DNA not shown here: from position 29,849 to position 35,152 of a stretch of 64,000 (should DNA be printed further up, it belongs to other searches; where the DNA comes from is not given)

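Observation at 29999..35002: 1667-aa T9SS-exported chimera joining a GH123-like (DUF4091) module to a GH33 sialidase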

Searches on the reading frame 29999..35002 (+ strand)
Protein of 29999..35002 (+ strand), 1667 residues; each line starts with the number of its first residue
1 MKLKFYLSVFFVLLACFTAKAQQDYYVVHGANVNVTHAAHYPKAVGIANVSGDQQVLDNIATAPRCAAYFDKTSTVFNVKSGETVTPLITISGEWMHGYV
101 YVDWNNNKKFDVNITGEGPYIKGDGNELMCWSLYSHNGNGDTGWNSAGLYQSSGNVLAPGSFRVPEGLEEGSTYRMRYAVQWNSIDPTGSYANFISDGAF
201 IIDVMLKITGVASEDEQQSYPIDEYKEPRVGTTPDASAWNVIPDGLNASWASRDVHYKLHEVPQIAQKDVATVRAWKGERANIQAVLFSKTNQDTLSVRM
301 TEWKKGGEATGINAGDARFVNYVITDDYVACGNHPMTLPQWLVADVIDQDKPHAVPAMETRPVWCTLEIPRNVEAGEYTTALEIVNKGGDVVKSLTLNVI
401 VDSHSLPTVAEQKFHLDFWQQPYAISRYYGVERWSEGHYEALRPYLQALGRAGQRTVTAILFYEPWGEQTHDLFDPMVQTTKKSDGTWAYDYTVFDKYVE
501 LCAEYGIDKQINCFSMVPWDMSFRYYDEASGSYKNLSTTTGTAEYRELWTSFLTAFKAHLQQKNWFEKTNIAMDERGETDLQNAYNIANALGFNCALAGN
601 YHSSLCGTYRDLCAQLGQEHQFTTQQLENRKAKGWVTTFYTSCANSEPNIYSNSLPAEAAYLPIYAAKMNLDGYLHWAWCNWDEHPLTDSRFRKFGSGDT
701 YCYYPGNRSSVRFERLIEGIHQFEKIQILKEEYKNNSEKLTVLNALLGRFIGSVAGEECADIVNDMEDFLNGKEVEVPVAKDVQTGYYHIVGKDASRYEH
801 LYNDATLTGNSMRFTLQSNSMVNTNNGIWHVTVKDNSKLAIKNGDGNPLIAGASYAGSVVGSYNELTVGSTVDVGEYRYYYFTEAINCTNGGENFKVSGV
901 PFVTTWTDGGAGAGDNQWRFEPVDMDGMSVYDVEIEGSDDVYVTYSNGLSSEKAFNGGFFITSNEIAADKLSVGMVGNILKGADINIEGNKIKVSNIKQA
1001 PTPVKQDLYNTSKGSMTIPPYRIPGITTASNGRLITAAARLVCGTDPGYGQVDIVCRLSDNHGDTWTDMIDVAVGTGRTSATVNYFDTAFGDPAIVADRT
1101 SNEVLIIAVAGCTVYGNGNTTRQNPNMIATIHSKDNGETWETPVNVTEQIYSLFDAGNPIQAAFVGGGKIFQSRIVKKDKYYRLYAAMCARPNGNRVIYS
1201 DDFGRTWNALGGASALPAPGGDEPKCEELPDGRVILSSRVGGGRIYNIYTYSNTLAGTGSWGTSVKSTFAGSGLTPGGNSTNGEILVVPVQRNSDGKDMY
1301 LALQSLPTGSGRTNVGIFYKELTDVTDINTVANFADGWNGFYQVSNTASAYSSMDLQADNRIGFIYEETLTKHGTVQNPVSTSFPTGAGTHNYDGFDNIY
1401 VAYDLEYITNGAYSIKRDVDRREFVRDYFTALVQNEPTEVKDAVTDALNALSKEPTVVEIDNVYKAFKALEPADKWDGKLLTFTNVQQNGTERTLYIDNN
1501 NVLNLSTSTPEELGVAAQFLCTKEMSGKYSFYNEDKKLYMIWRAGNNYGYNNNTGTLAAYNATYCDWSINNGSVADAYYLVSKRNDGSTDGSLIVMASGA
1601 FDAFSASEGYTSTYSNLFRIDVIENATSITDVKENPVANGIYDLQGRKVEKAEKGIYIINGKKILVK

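Call 3: search_protein_families(library=pfam, proteins=[window:29999-34999:+], max_evalue=1)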
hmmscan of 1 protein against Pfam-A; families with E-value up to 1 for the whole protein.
window:29999-34999:+ (1667 aa): 7 families
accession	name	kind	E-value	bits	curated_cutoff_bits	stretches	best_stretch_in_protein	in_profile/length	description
PF13320.12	GH123_cat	-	1.2e-94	317.7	23.1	1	419-729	1-324/324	Glycoside hydrolase 123, catalytic domain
PF22680.2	Glyco_hydro_123_N_2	-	2.2e-34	118.7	27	1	250-384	1-140/142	Glycoside hydrolase 123 N-terminal domain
PF13088.12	BNR_2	-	1.1e-06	28.6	31.4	1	1044-1250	10-191/277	BNR repeat-like domain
PF20009.4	GEVED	-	6.3e-06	27.3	24.4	1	99-192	3-68/78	GEVED domain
PF02012.26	BNR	-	0.00071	19.6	27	1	1198-1208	1-11/12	BNR/Asp-box repeat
PF12222.14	PNGaseA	-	0.036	13.3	25.3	1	1494-1599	62-165/336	Peptide N-acetyl-beta-D-glucosaminyl asparaginase amidase A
PF17320.7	DUF5363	-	0.058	13.6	25.8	1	494-518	12-35/54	Family of unknown function (DUF5363)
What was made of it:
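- On CAZy GH123 (beta-N-acetylgalactosaminidase): PF13320 317.7 bits (cut-off 23.1) and PF22680 118.7 bits (cut-off 27), call 3.
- Checked: Domains (call 3).
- Pfam E 1e-94 and 2e-34 (call 3). Pfam BNR_2 is just under its threshold on the whole protein (call 3).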

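Call 4: search_protein_families(library=ncbifam, proteins=[window:29999-34999:+], max_evalue=1)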
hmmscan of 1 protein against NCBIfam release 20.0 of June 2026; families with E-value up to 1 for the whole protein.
window:29999-34999:+ (1667 aa): 1 family
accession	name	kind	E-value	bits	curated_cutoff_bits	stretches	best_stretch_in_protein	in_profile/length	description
NF052328.1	NeuramTDE0471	equivalog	4.9e-77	259.9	900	1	999-1374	118-480/538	neuraminidase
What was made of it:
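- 33002..34123 (+): GH33 exo-alpha-sialidase six-bladed beta-propeller (res 1002-1375). It carries the catalytic residues R1022 (YRIP), D1046, E1223, R1239, R1312 and Y1351, and three Asp boxes (1059, 1133, 1200). Call 4 (NF052328, E 5e-77).
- On CAZy GH33 (exo-alpha-sialidase): NF052328 scores 259.9 bits against a cut-off of 900 (call 4), so it is a family relative, not an equivalog.
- Closest known: Td-NanH. Different: The NCBIfam equivalog threshold is not met (260 vs 900 bits; call 4), so this is a relative, not an orthologue.
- NF052328 E 5e-77 (call 4). The NCBIfam equivalog cut-off is not met (call 4).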

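Call 5: search_solved_structures(query=window:29999-34999:+, max_evalue=0.01, show_alignments=3)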
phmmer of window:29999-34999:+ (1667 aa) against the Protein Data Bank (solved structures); distinct sequences matched with E-value up to 0.01: 24.
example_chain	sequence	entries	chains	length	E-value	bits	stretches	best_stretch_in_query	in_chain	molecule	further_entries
5l7r_A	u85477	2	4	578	2.3e-128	432.9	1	237-744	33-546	glycoside hydrolase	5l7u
5l7v_A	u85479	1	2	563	2.8e-128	432.6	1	237-744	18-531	glycoside hydrolase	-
10qf_A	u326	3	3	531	4.2e-63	216.6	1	1002-1369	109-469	exo-alpha-sialidase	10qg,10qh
10qi_A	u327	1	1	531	2.7e-62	213.9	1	1002-1369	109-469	exo-alpha-sialidase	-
5fqe_A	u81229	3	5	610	2.2e-58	201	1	246-738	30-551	BETA-N-ACETYLGALACTOSAMINIDASE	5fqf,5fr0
5fqg_A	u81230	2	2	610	2.8e-57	197.3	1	246-738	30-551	BETA-N-ACETYLGALACTOSAMINIDASE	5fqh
8gn6_C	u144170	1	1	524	2.8e-18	68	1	1019-1368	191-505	Sialidase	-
8gn6_A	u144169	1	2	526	2.8e-18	68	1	1019-1368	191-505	Sialidase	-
8feb_A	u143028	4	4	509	2.9e-18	68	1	1020-1368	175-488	Sialidase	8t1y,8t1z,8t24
8t26_A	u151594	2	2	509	4.5e-18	67.3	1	1020-1368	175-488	Sialidase, putative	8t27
8k2j_A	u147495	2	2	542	3.4e-13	51.2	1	273-739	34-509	Oligosaccharide/Monosaccharide-releasing beta-N-acetylgalactosaminidase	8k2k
1eur_A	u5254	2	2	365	4.1e-11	44.3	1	1005-1246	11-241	SIALIDASE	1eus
4fj6_A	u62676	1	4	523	4.4e-09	37.5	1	1020-1338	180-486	glycoside hydrolase family 33, candidate sialidase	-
6mnj_A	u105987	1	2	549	3e-08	34.8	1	1018-1317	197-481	Hz136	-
7lbu_A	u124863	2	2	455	8.6e-08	33.3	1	1021-1244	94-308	Exo-alpha-sialidase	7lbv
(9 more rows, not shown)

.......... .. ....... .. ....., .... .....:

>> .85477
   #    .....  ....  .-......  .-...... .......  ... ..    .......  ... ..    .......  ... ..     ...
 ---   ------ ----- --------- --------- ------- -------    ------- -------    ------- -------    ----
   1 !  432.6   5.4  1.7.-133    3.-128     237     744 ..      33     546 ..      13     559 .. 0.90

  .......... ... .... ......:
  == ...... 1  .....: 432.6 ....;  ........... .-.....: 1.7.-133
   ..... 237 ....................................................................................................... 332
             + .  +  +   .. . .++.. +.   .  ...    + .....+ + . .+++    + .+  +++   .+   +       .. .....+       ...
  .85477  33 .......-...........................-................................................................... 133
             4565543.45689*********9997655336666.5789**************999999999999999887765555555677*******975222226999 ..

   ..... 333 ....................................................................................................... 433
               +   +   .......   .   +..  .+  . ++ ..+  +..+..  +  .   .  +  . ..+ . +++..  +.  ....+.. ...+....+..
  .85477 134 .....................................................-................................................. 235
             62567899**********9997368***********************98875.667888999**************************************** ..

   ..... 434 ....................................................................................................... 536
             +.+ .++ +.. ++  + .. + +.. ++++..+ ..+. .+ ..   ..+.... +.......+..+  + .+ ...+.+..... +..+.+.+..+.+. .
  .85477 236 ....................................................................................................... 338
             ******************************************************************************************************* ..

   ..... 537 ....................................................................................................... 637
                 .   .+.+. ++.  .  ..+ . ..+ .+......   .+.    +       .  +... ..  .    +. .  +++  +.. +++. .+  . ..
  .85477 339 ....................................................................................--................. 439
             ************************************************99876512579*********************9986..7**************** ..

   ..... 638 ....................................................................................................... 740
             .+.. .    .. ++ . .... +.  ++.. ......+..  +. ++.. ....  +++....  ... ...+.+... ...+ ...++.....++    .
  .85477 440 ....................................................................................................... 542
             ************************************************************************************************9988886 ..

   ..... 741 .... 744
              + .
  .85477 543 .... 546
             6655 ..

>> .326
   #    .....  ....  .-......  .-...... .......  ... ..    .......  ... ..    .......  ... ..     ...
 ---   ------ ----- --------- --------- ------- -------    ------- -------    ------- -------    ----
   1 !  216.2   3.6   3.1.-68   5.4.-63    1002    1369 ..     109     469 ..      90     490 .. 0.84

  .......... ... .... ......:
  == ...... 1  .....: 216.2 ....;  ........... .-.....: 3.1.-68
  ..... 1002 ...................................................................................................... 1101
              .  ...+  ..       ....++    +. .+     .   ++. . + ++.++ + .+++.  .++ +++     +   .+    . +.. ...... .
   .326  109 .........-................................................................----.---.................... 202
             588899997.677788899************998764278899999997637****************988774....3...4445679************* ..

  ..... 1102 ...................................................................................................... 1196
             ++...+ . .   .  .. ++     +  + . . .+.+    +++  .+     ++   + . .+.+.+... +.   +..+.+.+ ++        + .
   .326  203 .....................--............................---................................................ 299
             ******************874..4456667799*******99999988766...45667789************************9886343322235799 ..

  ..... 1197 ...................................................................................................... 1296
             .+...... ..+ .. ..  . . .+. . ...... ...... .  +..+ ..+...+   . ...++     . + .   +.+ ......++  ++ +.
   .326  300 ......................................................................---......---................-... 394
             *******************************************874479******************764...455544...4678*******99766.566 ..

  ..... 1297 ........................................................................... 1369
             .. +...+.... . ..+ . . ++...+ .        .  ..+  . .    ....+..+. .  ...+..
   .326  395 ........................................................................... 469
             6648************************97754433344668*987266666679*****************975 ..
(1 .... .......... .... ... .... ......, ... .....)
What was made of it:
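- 30746..31150 (+): GH123 N-terminal beta-sandwich domain (res 250-384). call 3 (PF22680, E 2e-34); call 5 (aligned to BvGH123, 5l7r)
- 31253..32185 (+): GH123 catalytic (beta/alpha)8 domain (res 419-729). call 3 (PF13320, E 1e-94); call 5 (5l7r/5l7v E 2e-128; CpNga123 5fqe E 2e-58)
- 31718..31723 (+): Catalytic Asp574-Glu575 pair of GH123 (Asp stabilises the 2-acetamido group, Glu is the acid/base). It aligns to the 'MDER' Asp-Glu of BvGH123 (chain positions 361-362 of 5l7v; call 5).
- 33002..34123 (+): Call 5 (10qf, E 4e-63).
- On CAZy GH123 (beta-N-acetylgalactosaminidase): 5l7r E 2e-128, call 5. D574-E575 align with the MDER Asp-Glu of BvGH123 (call 5).
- Closest known: SiaBb3 of Bifidobacterium bifidum JCM 1254. 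Different: SiaBb3's GH123 is reported as 36% identical to CpNga123, whereas the window's GH123 is closest to BvGH123 (call 5).
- Closest known: BvGH123. Same: The best sequence match for res 237-744 (E 2e-128; call 5): the same two-domain GH123 core, the DE pair, and pocket-forming Trp/Gln residues.
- BvGH123 structure E 2e-128 over res 237-744 (call 5). Td-NanH 10qf E 4e-63 (call 5).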
